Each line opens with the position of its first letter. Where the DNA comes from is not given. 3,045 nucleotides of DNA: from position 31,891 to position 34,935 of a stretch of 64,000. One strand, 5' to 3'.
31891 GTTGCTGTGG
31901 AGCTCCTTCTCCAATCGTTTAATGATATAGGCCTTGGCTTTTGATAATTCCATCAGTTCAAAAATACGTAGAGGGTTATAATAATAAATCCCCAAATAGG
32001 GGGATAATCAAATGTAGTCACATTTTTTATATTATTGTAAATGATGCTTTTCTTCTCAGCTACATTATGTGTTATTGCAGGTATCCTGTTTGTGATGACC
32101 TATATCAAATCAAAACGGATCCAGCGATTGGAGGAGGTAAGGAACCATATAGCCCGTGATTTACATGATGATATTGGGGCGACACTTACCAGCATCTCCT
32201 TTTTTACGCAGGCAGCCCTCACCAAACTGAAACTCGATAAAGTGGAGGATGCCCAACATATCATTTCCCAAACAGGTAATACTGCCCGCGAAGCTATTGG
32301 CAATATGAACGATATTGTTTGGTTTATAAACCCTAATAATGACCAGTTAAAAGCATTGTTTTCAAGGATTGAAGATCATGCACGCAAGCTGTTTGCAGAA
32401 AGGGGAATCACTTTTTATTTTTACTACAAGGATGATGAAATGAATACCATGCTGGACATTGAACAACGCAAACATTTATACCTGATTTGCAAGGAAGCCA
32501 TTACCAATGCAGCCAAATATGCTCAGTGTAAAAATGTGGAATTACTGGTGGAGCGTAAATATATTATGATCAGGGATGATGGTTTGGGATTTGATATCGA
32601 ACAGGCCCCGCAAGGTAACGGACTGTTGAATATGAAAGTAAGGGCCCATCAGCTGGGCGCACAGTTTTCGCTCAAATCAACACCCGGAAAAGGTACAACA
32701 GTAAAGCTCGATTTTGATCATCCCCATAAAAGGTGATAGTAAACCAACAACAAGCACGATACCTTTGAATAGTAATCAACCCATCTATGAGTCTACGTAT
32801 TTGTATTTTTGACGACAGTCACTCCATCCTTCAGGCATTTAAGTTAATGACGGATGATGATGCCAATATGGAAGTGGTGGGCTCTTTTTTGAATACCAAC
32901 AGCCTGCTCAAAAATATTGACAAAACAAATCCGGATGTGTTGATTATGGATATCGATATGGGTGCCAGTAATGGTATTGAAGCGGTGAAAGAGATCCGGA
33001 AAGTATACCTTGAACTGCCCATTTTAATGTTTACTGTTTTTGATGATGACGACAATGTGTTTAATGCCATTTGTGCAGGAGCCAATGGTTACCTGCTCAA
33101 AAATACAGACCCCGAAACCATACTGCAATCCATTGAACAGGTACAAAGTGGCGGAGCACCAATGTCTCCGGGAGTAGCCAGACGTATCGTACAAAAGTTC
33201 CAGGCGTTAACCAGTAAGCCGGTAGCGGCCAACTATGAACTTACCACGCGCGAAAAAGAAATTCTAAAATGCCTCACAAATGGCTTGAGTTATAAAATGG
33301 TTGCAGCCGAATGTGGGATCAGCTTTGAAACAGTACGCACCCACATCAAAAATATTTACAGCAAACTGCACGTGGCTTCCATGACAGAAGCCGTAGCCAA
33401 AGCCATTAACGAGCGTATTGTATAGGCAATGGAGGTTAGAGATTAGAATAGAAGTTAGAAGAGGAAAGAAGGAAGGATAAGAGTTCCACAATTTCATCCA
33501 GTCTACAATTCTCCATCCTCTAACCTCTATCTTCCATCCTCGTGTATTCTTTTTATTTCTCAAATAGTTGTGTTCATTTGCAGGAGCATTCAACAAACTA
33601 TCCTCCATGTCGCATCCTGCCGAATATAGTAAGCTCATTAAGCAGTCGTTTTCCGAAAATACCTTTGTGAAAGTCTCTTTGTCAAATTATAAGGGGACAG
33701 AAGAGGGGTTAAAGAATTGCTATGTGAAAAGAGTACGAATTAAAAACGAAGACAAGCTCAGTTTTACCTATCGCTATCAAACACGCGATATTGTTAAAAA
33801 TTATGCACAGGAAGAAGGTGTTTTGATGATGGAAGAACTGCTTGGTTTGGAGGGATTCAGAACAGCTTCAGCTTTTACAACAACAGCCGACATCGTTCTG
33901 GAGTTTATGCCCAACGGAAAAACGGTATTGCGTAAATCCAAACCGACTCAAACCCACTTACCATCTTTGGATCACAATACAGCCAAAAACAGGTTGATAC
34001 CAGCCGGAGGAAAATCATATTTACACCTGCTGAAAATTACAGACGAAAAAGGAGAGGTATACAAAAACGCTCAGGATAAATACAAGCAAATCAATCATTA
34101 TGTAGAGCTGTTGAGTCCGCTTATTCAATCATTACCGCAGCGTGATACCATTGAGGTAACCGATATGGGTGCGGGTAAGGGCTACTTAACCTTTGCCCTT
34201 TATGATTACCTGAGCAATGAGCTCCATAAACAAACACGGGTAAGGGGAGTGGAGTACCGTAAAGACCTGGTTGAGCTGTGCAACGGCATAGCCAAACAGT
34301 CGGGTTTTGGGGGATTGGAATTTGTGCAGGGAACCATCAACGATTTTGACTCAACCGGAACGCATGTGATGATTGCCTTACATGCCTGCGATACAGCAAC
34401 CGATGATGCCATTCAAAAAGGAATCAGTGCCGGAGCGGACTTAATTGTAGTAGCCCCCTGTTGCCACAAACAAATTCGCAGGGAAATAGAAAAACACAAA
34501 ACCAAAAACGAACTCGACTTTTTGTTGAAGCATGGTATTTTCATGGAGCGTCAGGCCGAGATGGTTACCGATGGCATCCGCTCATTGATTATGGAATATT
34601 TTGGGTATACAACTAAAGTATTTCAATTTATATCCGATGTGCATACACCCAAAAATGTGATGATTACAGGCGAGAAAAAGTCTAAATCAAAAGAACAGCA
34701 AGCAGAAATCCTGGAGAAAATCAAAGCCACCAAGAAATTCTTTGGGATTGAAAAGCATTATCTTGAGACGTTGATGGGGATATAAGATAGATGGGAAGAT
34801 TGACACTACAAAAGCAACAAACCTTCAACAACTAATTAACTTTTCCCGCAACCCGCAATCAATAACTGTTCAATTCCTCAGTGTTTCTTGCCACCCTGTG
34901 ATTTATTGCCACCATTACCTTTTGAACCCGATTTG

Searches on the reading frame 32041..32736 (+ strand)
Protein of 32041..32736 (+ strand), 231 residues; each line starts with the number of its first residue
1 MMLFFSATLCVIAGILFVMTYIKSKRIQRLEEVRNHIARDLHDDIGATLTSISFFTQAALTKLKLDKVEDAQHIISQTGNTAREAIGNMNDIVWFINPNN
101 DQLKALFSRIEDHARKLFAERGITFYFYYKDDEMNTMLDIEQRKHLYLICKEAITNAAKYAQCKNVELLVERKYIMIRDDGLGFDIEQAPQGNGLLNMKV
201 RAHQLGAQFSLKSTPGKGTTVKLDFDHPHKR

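Call 9: search_protein_families(library=pfam, proteins=[window:32041-32736:+], max_evalue=0.001)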
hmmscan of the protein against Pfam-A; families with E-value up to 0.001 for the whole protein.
window:32041-32736:+ (231 aa): 2 families
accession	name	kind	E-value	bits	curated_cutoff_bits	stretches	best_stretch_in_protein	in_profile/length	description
PF07730.19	HisKA_3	-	6.6e-11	43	24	1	34-98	2-65/68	Histidine kinase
PF02518.31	HATPase_c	-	3.2e-10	40.8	26.4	1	143-227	3-109/111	Histidine kinase-, DNA gyrase B-, and HSP90-like ATPase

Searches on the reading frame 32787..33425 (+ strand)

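Call 9: search_protein_families(library=pfam, proteins=[window:32787-33425:+], max_evalue=0.001)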
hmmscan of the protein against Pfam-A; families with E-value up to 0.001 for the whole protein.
window:32787-33425:+ (212 aa): 4 families
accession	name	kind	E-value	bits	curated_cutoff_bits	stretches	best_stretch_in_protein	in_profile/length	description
PF00072.30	Response_reg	-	4.4e-23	82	30.2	1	5-116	1-110/111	Response regulator receiver domain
PF00196.25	GerE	-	2.6e-17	62.6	23.5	1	152-205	3-56/57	Bacterial regulatory proteins, luxR family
PF08281.18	Sigma70_r4_2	-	0.00059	19.9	25.7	1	151-193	10-53/54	Sigma-70, region 4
PF04545.22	Sigma70_r4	-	0.00061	19.7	24.1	0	151-194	4-48/50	Sigma-70, region 4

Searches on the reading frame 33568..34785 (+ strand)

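Call 9: search_protein_families(library=pfam, proteins=[window:33568-34785:+], max_evalue=0.001)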
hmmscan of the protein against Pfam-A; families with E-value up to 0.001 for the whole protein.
window:33568-34785:+ (405 aa): 3 families
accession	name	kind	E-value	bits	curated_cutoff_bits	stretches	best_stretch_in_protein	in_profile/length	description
PF13679.12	Methyltransf_32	-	6.7e-39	133.5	27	1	170-305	1-142/143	Methyltransferase domain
PF13847.12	Methyltransf_31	-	1.7e-10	41.2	27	1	194-263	4-69/145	Methyltransferase domain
PF13649.12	Methyltransf_25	-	0.00026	22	27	1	197-276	1-76/97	Methyltransferase domain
